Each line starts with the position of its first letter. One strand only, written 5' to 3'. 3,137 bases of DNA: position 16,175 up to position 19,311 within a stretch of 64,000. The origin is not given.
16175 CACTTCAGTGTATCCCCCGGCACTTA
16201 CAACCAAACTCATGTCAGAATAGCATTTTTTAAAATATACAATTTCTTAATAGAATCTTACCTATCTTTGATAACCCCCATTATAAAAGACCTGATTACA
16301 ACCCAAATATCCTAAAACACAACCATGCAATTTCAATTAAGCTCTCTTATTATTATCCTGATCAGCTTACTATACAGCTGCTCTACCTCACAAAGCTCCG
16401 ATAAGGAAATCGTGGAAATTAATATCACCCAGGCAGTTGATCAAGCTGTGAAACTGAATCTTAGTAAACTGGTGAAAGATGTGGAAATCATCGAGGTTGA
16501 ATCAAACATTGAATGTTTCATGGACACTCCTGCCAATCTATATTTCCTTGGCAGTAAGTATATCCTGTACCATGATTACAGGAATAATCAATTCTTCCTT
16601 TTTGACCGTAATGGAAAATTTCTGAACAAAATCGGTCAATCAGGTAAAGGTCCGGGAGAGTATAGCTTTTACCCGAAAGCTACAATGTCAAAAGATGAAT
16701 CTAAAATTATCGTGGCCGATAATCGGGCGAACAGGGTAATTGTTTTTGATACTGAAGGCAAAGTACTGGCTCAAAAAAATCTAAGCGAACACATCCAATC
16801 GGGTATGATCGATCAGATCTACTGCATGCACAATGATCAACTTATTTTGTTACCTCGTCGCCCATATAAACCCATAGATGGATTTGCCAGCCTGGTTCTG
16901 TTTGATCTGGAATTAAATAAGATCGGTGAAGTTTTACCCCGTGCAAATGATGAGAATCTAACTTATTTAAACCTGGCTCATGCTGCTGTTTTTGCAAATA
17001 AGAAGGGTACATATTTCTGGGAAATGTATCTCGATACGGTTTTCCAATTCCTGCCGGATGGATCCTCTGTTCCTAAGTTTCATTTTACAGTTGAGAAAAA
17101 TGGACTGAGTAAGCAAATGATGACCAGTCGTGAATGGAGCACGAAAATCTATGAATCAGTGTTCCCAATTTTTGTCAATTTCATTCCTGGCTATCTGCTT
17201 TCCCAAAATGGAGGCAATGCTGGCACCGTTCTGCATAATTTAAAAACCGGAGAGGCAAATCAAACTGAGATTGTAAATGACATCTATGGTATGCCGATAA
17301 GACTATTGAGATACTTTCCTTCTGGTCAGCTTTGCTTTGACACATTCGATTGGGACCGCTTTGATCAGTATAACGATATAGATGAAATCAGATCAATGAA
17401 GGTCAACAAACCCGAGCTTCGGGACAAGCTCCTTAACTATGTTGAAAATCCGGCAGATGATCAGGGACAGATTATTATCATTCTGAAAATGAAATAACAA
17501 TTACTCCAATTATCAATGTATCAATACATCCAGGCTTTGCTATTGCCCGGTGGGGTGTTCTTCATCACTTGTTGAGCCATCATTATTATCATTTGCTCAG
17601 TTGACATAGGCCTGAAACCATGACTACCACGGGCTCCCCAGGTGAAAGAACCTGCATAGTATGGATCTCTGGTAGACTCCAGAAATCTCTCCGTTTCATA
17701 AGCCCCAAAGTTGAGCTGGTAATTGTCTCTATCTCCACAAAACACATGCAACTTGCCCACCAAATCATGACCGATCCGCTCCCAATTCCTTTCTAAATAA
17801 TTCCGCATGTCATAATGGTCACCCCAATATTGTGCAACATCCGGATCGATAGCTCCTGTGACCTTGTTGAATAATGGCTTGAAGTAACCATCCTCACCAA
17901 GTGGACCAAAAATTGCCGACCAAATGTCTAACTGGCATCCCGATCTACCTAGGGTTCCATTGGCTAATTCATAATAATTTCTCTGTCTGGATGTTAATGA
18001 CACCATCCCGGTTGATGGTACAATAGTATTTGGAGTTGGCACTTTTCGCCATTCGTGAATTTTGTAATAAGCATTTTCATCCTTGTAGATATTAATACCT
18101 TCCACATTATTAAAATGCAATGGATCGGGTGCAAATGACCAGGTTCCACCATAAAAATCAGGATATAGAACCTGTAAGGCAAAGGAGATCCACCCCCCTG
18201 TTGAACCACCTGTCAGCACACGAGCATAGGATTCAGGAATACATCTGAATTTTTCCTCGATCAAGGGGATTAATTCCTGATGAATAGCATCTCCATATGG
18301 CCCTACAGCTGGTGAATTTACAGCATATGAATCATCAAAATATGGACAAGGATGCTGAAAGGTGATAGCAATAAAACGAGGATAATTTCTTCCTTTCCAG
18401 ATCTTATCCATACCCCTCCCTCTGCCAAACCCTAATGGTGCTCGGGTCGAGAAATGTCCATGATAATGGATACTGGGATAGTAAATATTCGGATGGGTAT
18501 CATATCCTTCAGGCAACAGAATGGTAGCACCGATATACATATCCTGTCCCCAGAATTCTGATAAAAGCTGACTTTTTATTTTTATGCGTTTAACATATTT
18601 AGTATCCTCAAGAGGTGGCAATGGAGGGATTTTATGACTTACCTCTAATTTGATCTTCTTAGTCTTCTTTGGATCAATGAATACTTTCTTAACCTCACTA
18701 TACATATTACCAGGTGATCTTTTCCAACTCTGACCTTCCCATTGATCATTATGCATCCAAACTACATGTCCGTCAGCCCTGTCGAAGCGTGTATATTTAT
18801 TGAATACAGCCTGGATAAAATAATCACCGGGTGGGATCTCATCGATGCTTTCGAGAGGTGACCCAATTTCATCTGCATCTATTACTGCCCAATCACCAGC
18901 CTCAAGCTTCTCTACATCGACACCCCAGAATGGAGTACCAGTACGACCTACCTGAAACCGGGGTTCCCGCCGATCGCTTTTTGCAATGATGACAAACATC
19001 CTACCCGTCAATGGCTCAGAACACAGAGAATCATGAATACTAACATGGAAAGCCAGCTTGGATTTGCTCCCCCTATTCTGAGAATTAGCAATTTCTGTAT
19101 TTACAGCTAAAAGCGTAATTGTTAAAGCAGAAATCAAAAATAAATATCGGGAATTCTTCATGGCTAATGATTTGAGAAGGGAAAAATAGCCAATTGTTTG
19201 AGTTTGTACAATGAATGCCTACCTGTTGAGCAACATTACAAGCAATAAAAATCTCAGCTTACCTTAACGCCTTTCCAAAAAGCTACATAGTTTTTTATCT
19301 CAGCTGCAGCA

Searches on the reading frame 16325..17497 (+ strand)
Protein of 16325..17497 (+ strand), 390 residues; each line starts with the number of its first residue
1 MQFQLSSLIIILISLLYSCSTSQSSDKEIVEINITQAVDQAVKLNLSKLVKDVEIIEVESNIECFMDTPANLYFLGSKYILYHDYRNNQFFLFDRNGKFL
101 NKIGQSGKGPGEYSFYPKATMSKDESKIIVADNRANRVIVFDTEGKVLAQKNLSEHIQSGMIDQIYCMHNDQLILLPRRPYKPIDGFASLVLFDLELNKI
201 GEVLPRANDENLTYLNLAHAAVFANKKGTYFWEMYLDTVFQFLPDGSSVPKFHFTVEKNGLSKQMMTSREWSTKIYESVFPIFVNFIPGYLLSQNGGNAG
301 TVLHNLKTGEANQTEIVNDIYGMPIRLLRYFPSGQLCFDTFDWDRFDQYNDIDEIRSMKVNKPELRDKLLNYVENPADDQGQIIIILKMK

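Call 84: search_protein_families(library=pfam, proteins=[window:16325-17497:+], max_evalue=0.000001)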
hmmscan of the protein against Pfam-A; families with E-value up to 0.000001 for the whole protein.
window:16325-17497:+ (390 aa): 1 family
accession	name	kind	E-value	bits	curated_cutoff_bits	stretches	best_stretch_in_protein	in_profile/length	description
PF17170.10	DUF5128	-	4.8e-22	79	22.9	1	33-274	10-244/321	6-bladed beta-propeller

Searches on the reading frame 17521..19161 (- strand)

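Call 85: search_protein_families(library=pfam, proteins=[window:17521-19161:-], max_evalue=0.000001)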
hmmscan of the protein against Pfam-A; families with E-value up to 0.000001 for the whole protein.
window:17521-19161:- (546 aa): 1 family
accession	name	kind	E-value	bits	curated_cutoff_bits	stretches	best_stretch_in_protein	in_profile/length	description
PF00756.26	Esterase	-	7e-07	29.7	22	0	214-345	12-148/251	Putative esterase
